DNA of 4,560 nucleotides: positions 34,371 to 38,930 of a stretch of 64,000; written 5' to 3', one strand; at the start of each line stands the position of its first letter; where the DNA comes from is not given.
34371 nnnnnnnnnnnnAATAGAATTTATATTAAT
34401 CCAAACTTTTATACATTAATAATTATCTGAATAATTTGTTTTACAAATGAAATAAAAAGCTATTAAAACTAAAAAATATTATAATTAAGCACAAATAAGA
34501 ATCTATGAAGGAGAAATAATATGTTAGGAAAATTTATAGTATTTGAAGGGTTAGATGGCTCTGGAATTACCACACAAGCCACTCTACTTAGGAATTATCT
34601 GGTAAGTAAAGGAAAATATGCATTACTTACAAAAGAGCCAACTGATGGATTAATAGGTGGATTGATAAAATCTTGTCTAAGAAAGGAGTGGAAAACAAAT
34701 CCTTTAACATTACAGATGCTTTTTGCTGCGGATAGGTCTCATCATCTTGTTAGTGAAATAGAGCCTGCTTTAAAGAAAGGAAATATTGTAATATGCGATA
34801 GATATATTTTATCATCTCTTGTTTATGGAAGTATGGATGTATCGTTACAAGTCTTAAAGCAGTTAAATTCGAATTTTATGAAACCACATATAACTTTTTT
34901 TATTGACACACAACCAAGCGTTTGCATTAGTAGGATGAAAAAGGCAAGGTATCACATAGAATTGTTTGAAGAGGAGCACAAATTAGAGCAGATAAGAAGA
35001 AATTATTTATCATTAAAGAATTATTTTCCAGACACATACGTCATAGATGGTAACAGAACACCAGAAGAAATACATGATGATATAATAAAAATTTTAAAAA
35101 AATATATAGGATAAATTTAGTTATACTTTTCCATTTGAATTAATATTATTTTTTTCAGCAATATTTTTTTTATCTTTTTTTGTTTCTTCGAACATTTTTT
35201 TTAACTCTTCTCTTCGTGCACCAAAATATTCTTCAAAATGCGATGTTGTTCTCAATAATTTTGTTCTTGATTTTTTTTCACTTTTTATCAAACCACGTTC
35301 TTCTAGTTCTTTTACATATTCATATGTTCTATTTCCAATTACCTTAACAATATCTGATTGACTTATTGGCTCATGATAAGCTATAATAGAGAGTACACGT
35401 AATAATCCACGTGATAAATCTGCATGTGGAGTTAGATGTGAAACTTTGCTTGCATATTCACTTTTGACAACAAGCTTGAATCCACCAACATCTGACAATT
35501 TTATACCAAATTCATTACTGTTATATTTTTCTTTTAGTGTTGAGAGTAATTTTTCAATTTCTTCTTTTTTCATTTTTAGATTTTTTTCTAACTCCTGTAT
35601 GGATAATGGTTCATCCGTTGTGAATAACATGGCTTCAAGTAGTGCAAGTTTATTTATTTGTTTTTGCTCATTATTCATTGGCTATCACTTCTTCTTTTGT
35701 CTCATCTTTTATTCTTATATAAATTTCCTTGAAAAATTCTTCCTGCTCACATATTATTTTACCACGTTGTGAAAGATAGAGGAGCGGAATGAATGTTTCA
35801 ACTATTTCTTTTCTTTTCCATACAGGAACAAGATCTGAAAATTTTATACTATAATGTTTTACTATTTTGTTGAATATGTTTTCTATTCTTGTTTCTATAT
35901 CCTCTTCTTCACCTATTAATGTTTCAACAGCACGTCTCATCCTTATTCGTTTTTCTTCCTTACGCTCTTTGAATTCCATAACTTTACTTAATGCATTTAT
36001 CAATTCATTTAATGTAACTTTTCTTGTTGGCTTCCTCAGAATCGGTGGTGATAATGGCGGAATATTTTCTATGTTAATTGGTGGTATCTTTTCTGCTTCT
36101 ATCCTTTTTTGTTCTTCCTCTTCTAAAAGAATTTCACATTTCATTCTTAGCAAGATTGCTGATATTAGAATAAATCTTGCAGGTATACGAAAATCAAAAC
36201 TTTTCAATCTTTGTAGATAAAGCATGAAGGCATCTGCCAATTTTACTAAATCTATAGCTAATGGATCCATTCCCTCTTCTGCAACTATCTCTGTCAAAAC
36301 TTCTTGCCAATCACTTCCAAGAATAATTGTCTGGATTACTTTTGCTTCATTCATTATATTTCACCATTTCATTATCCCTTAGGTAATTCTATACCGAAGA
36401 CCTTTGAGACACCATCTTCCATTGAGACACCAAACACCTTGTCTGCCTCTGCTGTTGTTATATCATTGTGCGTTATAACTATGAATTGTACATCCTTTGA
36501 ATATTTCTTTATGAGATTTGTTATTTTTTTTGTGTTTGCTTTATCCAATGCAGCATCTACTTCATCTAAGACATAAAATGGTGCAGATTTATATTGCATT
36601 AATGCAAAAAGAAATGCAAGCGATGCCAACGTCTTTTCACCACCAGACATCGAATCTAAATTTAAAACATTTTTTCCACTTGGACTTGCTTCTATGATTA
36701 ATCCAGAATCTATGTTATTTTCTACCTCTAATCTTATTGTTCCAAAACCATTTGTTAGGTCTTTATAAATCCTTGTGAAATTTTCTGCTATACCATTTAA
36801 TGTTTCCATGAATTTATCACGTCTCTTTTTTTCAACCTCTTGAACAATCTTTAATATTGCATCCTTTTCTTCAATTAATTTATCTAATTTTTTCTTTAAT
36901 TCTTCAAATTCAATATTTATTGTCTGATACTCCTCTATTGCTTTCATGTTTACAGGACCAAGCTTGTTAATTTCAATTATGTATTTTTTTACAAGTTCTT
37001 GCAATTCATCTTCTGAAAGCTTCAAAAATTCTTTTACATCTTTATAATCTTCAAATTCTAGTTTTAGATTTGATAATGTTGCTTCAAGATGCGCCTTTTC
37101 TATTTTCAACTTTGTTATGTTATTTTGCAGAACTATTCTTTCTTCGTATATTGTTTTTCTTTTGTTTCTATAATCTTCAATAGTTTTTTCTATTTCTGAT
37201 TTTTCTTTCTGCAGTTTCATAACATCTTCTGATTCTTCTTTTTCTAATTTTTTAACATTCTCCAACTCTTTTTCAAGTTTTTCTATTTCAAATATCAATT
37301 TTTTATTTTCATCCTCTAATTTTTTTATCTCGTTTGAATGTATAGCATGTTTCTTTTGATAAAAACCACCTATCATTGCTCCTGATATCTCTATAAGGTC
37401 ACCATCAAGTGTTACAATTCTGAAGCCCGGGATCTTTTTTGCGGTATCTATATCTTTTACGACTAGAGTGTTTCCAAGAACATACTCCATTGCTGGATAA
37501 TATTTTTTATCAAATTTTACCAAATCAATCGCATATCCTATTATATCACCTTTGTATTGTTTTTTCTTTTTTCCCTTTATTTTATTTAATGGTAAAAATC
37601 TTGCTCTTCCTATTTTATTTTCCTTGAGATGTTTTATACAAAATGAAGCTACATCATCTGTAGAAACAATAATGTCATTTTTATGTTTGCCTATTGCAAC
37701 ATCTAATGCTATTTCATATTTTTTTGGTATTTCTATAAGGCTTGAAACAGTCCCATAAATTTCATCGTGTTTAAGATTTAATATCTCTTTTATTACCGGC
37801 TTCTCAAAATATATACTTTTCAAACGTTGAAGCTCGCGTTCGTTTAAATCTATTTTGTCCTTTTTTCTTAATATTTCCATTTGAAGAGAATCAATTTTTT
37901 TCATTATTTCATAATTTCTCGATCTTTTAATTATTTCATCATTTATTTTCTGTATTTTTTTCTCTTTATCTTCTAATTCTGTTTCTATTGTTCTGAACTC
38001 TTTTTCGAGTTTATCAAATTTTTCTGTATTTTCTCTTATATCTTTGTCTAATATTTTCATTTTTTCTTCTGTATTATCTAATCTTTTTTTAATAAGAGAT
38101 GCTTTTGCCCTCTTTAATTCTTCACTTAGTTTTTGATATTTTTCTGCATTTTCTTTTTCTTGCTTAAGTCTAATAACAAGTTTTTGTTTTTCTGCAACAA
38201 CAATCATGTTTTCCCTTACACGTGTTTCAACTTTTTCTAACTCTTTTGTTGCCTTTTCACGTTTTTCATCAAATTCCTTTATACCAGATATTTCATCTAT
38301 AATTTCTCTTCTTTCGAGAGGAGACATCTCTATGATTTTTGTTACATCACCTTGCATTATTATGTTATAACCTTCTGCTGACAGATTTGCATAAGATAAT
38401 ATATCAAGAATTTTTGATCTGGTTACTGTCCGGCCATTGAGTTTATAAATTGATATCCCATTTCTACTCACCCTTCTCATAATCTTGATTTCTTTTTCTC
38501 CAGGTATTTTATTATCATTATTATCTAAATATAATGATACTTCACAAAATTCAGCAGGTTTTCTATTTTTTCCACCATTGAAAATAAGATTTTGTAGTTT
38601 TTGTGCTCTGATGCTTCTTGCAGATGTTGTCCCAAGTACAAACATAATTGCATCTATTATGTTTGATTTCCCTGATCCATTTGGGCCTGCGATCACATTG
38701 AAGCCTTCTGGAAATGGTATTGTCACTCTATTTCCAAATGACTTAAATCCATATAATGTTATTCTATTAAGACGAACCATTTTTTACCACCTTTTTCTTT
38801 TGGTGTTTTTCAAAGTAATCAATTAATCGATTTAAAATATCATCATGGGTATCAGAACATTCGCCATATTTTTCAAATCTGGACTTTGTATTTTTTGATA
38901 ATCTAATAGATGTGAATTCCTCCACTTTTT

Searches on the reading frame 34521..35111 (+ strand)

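Call 67: search_protein_families(library=pfam, proteins=[window:34521-35111:+], max_evalue=0.001)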
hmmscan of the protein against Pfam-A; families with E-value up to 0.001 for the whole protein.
window:34521-35111:+ (197 aa): 2 families
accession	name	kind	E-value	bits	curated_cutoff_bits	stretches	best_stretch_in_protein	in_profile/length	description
PF02223.23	Thymidylate_kin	-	1.9e-45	155.3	27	1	8-188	1-185/185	Thymidylate kinase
PF01712.25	dNK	-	1e-05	25.8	27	1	6-194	1-200/203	Deoxynucleoside kinase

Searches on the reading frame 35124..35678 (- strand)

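Call 67: search_protein_families(library=pfam, proteins=[window:35124-35678:-], max_evalue=0.001)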
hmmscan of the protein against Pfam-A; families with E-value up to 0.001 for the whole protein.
window:35124-35678:- (185 aa): 3 families
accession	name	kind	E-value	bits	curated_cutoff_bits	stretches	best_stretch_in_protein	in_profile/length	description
PF04079.22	SMC_ScpB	-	3.5e-37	127.9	27.4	1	13-161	2-159/160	Segregation and condensation complex subunit ScpB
PF12802.13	MarR_2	-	9.1e-05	23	27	0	93-114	8-30/61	MarR family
PF01047.28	MarR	-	0.00015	22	24.6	0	88-136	1-52/59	MarR family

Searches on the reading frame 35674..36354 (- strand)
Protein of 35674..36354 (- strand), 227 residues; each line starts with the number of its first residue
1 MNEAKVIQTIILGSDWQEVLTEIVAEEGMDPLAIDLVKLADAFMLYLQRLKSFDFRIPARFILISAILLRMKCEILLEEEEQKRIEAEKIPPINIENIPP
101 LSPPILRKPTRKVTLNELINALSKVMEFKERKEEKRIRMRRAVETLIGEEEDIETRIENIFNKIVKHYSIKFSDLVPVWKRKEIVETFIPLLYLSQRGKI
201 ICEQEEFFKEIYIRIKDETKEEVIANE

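Call 68: search_protein_families(library=pfam, proteins=[window:35674-36354:-], max_evalue=0.001)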
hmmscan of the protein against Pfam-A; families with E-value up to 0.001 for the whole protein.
window:35674-36354:- (227 aa): 1 family
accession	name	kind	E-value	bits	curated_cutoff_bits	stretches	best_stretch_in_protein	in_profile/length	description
PF02616.19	SMC_ScpA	-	7e-15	56.1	24.6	2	111-215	109-231/232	Segregation and condensation protein ScpA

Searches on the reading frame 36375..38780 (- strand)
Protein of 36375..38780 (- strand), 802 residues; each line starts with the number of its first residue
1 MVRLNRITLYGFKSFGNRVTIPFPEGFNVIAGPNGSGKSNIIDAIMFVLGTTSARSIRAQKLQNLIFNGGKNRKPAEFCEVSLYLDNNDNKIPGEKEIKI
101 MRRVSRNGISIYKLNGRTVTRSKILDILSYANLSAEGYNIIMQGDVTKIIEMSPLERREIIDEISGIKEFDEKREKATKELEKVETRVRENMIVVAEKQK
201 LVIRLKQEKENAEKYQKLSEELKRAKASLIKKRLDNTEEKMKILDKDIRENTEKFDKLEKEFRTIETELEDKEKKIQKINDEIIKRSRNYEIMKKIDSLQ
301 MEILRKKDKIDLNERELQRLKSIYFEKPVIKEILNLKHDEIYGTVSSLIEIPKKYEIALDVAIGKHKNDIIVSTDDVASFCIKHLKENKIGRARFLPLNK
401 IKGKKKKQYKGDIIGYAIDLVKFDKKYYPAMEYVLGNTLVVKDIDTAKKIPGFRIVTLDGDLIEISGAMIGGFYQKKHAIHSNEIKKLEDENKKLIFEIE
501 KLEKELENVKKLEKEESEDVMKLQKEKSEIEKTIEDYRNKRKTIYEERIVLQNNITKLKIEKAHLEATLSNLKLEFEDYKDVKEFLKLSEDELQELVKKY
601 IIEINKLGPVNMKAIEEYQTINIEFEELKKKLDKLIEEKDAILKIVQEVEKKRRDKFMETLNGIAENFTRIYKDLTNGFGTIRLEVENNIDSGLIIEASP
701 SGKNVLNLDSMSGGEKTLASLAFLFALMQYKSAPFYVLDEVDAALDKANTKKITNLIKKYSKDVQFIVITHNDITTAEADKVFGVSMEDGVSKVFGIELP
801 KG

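Call 16: search_protein_families(library=ncbifam, proteins=[window:36375-38780:-], max_evalue=0.00001)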
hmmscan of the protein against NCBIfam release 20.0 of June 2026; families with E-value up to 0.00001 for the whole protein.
window:36375-38780:- (802 aa): 19 families
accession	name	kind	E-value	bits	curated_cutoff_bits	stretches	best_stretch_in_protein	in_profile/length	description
TIGR02169.1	SMC_prok_A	equivalog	1.1e-227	758.6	729.4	3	5-321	3-322/1165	chromosome segregation protein SMC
TIGR02168.1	SMC_prok_B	equivalog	9.2e-183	609.9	567.35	3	3-321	1-322/1181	chromosome segregation protein SMC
NF045487.1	ASRP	equivalog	4.5e-35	121.3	300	2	17-330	6-279/593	archaea-specific SMC-related protein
NF041035.1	Rad50_Halo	equivalog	1.2e-23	83.5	1000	2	3-316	2-308/883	DNA double-strand break repair ATPase Rad50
NF003034.1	PRK03918.1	equivalog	2.1e-21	75.6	700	2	3-175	2-165/878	DNA double-strand break repair ATPase Rad50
TIGR00634.1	recN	equivalog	9.7e-20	71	407.85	2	18-131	15-128/563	DNA repair protein RecN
NF041034.1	Rad50_Sulf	equivalog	1.5e-18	66.1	1000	2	3-149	2-138/872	DNA double-strand break repair ATPase Rad50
NF002572.0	PRK02224.1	equivalog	1.1e-17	63.6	1087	1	3-316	2-308/888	DNA double-strand break repair ATPase Rad50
NF002244.0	PRK01156.1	equivalog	1.3e-13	50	847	2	4-339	3-306/895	DNA double-strand break repair ATPase Rad50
TIGR00611.2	recf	equivalog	3.3e-13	49.5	172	1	4-292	1-248/339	DNA replication/repair protein RecF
NF007601.2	PRK10247.1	equivalog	2.2e-10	40.4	292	1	708-783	129-202/204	iron efflux ABC transporter ATP-binding subunit FetA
NF053563.1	Rkd4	equivalog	4.2e-10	38.4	860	1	2-109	1-96/747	arcadin-4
NF045780.1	TrlF_fam_ATP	equivalog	6.2e-10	38.4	350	1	15-313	299-577/944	TrlF family AAA-like ATPase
NF040873.1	AztA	equivalog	7.3e-09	35.5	220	0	707-782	116-188/191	zinc ABC transporter ATP-binding protein AztA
NF008121.0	PRK10869.1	equivalog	5.2e-08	31.9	418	0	479-773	201-493/553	DNA repair protein RecN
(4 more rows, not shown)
